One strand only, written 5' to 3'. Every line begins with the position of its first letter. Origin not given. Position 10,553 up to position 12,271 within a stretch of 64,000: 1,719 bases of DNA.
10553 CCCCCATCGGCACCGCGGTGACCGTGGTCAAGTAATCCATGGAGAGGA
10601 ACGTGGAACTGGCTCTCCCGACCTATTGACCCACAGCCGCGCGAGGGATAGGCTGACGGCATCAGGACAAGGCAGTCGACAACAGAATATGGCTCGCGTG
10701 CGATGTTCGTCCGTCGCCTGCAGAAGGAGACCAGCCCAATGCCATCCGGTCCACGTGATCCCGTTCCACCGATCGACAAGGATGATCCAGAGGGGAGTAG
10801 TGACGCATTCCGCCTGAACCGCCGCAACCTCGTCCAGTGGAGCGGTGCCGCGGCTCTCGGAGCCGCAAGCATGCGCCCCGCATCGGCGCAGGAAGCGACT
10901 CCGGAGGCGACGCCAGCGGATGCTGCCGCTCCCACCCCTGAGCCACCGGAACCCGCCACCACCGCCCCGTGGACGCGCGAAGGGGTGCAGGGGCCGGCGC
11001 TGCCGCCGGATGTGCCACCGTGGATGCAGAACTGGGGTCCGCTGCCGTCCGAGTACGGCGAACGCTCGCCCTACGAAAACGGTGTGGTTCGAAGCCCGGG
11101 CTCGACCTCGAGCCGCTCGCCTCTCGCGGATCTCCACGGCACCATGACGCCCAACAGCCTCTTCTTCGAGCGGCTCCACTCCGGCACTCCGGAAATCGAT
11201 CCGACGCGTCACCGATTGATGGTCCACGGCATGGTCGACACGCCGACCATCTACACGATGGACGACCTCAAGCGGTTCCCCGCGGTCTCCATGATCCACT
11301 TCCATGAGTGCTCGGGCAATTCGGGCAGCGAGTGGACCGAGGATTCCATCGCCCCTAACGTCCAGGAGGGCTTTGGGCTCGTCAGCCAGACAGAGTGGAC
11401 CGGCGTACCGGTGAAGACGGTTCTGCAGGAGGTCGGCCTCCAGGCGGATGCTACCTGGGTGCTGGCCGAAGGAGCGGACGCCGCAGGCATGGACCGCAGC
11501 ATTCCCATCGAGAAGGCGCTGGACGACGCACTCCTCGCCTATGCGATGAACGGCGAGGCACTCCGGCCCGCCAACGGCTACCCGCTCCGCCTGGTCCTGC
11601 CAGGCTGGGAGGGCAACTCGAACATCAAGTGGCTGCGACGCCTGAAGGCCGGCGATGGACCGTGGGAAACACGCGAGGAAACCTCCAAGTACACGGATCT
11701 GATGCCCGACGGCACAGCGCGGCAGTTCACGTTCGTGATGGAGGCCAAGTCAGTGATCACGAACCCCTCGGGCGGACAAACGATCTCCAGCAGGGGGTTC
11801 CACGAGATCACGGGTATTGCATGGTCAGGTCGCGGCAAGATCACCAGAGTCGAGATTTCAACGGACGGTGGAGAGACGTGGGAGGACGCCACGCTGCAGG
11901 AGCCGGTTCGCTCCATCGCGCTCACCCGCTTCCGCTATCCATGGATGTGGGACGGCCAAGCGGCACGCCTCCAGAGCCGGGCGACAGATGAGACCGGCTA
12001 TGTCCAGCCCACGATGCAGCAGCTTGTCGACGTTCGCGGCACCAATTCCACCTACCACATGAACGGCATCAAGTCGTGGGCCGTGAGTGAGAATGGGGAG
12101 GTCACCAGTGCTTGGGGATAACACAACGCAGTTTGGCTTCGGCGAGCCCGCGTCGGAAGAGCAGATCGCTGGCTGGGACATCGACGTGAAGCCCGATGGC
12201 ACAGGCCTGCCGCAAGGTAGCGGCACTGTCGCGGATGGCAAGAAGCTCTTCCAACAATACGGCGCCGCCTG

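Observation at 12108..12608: Cytochrome-c-fold partner of the Mo sulfite dehydrogenase has lost both haem-attachment cysteines and has no signal peptide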

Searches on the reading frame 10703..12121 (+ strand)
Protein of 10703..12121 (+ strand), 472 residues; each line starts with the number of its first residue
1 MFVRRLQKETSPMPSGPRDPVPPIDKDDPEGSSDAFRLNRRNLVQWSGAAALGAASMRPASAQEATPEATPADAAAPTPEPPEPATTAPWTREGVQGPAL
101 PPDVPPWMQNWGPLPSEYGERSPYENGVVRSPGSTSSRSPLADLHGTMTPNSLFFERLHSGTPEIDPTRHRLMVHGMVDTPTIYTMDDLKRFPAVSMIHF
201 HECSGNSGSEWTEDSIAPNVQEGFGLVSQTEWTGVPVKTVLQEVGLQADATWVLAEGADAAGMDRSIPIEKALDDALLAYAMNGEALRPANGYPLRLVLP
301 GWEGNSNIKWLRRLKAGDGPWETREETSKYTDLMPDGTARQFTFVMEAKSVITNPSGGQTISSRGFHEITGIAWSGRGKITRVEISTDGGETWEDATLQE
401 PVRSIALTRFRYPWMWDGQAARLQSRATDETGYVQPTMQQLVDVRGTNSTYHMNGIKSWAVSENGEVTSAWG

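Call 3: search_protein_families(library=pfam, proteins=[window:10703-12121:+], max_evalue=1)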
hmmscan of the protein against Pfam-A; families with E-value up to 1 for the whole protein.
window:10703-12121:+ (472 aa): 6 families
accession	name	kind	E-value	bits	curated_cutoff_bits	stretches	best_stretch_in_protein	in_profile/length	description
PF00174.25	Oxidored_molyb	-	2.5e-52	177.3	24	1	159-320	1-164/169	Oxidoreductase molybdopterin binding domain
PF03404.22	Mo-co_dimer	-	6.7e-17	62.2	22.7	1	342-456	3-135/138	Mo-co oxidoreductase dimerisation domain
PF17957.7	Big_7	-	0.0019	19.2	24.1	1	352-397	5-49/70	Bacterial Ig domain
PF10518.14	TAT_signal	-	0.043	14.2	22.7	1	38-55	2-19/21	TAT (twin-arginine translocation) pathway signal sequence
PF02012.26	BNR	-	0.059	13.8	27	1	385-394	2-11/12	BNR/Asp-box repeat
PF23826.1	DUF7196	-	0.16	12.6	27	1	323-358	14-55/68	Domain of unknown function (DUF7196)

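Call 4: search_protein_families(library=ncbifam, proteins=[window:10703-12121:+], max_evalue=1)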
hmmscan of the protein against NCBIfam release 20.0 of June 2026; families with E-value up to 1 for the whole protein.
window:10703-12121:+ (472 aa): 5 families
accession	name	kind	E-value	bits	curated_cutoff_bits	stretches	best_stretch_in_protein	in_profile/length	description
TIGR04555.1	sulfite_DH_soxC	equivalog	5.4e-170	565.8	420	1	96-469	25-407/408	sulfite dehydrogenase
NF052245.1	SorA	equivalog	6.9e-49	166.6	600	1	146-440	68-378/396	SorA family sulfite dehydrogenase catalytic subunit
NF052247.1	SorT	equivalog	4.6e-40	137.6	570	1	166-455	86-377/387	SorT family sulfite dehydrogenase catalytic subunit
NF003767.0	PRK05363.1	equivalog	1.8e-05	24.2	207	1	270-315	198-244/320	protein-methionine-sulfoxide reductase catalytic subunit MsrP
NF008975.0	PRK12323.1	equivalog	0.88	8.2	875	0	51-126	442-514/709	DNA polymerase III subunit gamma/tau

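Call 47: search_solved_structures(query=window:10703-12118:+, max_evalue=1e-10, show_alignments=1)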
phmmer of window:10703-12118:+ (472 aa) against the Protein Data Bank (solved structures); distinct sequences matched with E-value up to 1e-10: 21.
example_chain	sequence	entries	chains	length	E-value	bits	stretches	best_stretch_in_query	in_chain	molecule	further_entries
2xts_A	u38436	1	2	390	2.5e-104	353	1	113-468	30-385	SULFITE DEHYDROGENASE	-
2blf_A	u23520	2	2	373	8.1e-36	127.1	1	145-437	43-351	Sulfite:cytochrome c oxidoreductase subunit A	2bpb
2c9x_A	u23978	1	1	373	9.7e-36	126.8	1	145-437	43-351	SULFITE:CYTOCHROME C OXIDOREDUCTASE SUBUNIT A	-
2ca3_A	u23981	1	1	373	5.3e-35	124.4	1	145-437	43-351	SULFITE:CYTOCHROME C OXIDOREDUCTASE SUBUNIT A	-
2ca4_A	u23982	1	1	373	8.9e-35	123.6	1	145-437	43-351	SULFITE:CYTOCHROME C OXIDOREDUCTASE SUBUNIT A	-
2a9d_A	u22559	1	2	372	3.7e-31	111.7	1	146-450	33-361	Sulfite Oxidase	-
2a99_A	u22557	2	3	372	4.9e-31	111.3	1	146-450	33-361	Sulfite Oxidase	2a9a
1sox_A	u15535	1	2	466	1.1e-30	110.2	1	140-450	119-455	SULFITE OXIDASE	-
3hc2_A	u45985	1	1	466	1.5e-30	109.7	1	140-450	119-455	sulfite oxidase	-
2a9b_A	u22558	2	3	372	1.8e-30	109.4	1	146-450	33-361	Sulfite Oxidase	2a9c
3r18_A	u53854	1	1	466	2.3e-30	109.1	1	140-399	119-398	Sulfite oxidase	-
3r19_A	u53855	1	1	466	2.6e-30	108.9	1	140-399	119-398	Sulfite oxidase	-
3hbq_A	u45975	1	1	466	2.7e-29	105.6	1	140-450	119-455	Sulphite oxide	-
3hbg_A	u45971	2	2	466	3.8e-29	105.1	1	140-450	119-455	Sulfite Oxidase mutant C185S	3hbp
4pw3_A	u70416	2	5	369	2.1e-24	89.5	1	149-441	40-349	Putative sulfite oxidase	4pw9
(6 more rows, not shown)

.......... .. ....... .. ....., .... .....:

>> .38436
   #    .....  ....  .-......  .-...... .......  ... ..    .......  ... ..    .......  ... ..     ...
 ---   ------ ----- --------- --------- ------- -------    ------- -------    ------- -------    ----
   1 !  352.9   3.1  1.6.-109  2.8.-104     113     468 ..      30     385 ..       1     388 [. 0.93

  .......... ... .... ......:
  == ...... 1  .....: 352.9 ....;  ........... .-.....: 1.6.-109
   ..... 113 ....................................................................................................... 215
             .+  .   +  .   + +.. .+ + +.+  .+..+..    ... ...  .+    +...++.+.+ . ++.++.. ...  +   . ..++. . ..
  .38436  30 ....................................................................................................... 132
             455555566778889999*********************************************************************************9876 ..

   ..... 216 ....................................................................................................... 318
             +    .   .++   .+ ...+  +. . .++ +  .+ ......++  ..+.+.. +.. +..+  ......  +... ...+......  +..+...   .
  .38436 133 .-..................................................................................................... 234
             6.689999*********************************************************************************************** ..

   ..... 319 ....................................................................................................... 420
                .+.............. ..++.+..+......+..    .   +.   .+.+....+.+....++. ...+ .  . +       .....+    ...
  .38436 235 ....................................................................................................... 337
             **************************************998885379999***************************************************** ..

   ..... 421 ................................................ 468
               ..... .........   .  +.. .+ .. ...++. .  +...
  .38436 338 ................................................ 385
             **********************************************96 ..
